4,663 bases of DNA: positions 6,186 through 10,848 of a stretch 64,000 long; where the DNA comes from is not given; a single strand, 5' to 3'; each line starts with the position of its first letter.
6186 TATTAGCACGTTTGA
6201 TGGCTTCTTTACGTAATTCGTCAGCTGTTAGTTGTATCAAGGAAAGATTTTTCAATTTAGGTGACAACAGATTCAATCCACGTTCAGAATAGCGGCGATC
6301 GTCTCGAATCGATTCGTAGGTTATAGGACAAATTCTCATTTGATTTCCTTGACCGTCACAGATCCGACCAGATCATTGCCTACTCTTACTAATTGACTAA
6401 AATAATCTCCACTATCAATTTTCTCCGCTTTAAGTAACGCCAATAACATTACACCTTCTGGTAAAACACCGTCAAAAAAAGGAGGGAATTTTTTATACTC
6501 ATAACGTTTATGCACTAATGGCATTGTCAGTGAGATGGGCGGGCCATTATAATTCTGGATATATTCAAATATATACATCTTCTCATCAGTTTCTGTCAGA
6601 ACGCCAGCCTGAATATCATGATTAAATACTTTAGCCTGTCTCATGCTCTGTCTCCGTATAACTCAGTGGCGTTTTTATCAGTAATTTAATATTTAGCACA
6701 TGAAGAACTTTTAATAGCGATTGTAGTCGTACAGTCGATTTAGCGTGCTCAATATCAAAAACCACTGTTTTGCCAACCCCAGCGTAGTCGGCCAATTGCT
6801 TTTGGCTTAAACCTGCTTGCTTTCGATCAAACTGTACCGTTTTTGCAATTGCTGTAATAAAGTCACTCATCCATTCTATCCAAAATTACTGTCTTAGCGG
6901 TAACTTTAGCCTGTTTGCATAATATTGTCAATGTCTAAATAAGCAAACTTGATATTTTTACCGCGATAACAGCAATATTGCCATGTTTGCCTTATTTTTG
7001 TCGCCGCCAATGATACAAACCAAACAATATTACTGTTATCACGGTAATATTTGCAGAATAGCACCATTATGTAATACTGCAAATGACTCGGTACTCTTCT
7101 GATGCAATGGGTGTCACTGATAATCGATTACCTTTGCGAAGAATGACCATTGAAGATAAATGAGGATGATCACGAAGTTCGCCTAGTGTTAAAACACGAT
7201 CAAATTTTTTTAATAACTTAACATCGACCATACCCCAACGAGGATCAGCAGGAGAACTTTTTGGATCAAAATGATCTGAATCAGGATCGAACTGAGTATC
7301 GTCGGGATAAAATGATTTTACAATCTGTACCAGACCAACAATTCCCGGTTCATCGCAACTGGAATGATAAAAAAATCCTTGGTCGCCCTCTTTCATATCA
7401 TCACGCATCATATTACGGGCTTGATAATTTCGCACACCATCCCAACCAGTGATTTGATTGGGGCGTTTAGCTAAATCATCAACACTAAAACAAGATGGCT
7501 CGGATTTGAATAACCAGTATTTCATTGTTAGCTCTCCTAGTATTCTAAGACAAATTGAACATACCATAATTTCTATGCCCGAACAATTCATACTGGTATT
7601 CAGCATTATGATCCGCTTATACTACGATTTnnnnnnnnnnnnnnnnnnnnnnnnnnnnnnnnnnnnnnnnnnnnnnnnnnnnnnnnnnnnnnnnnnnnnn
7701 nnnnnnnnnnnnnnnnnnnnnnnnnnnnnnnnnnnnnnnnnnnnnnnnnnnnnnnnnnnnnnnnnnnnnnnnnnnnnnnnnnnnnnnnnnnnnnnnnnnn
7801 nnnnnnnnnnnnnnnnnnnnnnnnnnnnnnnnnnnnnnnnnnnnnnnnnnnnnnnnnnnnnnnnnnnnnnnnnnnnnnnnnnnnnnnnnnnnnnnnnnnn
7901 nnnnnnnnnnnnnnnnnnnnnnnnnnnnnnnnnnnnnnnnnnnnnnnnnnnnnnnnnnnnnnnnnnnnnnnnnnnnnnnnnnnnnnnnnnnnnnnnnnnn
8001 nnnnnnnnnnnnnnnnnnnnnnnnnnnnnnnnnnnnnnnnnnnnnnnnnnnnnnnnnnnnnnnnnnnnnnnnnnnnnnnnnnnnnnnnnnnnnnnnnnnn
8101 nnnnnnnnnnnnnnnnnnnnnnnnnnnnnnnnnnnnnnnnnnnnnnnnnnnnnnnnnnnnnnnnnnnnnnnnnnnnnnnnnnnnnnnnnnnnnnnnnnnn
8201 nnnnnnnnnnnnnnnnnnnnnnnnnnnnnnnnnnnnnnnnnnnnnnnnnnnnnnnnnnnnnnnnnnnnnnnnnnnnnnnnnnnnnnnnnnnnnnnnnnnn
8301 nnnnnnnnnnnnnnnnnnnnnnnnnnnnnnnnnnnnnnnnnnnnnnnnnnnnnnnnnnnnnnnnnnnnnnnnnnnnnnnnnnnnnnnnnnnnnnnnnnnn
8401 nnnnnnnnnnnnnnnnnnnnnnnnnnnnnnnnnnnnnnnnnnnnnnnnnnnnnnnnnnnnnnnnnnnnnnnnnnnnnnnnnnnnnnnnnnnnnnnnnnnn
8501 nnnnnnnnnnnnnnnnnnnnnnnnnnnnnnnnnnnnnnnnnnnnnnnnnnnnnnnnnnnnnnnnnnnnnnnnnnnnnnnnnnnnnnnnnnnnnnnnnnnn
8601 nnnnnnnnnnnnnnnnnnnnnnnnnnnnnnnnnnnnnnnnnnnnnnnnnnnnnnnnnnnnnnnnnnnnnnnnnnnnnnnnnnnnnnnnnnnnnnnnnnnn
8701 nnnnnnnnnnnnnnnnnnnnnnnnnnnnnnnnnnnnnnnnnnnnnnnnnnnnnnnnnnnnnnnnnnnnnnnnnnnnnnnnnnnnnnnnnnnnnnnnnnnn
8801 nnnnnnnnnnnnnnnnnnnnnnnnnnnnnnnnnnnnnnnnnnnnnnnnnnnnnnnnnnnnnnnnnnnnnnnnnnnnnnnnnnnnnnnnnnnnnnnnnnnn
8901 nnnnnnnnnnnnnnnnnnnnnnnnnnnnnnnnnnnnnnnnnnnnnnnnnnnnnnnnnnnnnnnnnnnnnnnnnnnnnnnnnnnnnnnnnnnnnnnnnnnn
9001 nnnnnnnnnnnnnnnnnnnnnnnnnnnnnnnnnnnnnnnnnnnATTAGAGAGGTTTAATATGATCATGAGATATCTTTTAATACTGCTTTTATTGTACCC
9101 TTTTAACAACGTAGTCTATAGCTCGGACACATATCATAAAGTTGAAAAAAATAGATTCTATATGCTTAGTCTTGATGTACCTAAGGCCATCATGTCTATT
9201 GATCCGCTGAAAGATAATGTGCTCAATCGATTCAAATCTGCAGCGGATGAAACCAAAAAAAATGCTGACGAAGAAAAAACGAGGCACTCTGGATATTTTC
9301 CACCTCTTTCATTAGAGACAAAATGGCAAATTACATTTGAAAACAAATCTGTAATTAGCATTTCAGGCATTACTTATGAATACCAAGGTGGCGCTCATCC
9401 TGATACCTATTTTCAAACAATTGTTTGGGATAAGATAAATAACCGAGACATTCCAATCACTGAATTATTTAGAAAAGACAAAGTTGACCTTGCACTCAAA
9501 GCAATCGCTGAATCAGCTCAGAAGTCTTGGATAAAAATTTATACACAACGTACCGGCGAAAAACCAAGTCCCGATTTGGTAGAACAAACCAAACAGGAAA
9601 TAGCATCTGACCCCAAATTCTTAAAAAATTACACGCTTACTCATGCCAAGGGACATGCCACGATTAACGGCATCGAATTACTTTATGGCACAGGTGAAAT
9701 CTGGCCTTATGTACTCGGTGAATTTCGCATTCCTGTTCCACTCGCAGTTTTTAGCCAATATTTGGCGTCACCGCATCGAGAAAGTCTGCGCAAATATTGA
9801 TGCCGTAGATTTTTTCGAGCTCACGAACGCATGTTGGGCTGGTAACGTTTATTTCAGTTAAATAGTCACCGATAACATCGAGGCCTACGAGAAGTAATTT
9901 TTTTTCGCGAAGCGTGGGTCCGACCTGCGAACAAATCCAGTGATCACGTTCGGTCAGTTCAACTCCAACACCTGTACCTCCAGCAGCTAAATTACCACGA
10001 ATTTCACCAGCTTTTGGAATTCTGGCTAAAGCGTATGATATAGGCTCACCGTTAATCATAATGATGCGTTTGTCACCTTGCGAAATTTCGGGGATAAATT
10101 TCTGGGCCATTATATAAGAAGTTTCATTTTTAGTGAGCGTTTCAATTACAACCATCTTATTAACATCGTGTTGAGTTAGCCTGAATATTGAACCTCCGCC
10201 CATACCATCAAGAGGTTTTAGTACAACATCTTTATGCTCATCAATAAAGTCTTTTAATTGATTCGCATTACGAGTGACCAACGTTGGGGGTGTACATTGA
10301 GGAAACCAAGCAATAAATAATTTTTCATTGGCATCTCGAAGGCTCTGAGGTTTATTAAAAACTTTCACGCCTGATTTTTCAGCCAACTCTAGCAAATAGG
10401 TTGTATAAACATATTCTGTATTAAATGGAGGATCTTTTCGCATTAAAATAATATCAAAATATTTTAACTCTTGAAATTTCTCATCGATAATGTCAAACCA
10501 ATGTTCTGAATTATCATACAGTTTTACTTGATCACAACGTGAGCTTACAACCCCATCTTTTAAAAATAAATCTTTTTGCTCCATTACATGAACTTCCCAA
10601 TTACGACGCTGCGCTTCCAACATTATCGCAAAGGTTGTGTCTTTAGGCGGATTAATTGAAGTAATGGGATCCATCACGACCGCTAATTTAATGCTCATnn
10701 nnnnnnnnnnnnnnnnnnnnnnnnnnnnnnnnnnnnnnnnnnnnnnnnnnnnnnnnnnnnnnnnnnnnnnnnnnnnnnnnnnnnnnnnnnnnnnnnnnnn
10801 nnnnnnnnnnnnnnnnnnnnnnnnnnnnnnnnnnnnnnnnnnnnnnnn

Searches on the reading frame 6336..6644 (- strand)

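Call 66: search_protein_families(library=pfam, proteins=[window:6336-6644:-], max_evalue=0.001)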
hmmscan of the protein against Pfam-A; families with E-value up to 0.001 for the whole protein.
window:6336-6644:- (102 aa): 1 family
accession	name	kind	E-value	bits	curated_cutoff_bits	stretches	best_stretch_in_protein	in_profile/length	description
PF13657.11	Couple_hipA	-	1.3e-22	80.6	22.5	1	5-98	2-98/99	HipA N-terminal domain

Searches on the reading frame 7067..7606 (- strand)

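Call 39: search_protein_families(library=pfam, proteins=[window:7067-7606:-], max_evalue=0.00001)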
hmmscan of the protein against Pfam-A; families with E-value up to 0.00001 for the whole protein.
window:7067-7606:- (179 aa): 1 family
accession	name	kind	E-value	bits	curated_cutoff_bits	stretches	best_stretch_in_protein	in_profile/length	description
PF01878.24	EVE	-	8.2e-56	188.5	23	1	29-177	1-144/145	EVE domain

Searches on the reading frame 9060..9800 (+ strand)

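Call 39: search_protein_families(library=pfam, proteins=[window:9060-9800:+], max_evalue=0.00001)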
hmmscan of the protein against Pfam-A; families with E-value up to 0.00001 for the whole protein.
window:9060-9800:+ (246 aa): 1 family
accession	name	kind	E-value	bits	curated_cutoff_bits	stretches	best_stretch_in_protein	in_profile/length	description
PF13739.11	PdaC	-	7.2e-11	43.5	29.1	1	29-114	3-93/95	Deacetylase PdaC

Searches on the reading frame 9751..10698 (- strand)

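Call 39: search_protein_families(library=pfam, proteins=[window:9751-10698:-], max_evalue=0.00001)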
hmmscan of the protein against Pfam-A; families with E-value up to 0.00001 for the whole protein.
window:9751-10698:- (315 aa): 5 families
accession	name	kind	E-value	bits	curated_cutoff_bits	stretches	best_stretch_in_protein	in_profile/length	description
PF02955.21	GSH-S_ATP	-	2.4e-76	255.5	23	1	125-297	1-173/175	Prokaryotic glutathione synthetase, ATP-grasp domain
PF02951.20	GSH-S_N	-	2e-44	150.9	21.3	1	3-121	1-119/119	Prokaryotic glutathione synthetase, N-terminal domain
PF08443.16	RimK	-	7.5e-13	48.9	21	1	136-309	18-187/188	RimK-like ATP-grasp domain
PF14398.11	ATPgrasp_YheCD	-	4.2e-07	29.9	26.8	1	135-195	28-88/255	YheC/D like ATP-grasp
PF14397.11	ATPgrasp_ST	-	2.9e-06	27.2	31.4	0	143-249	47-179/278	Sugar-transfer associated ATP-grasp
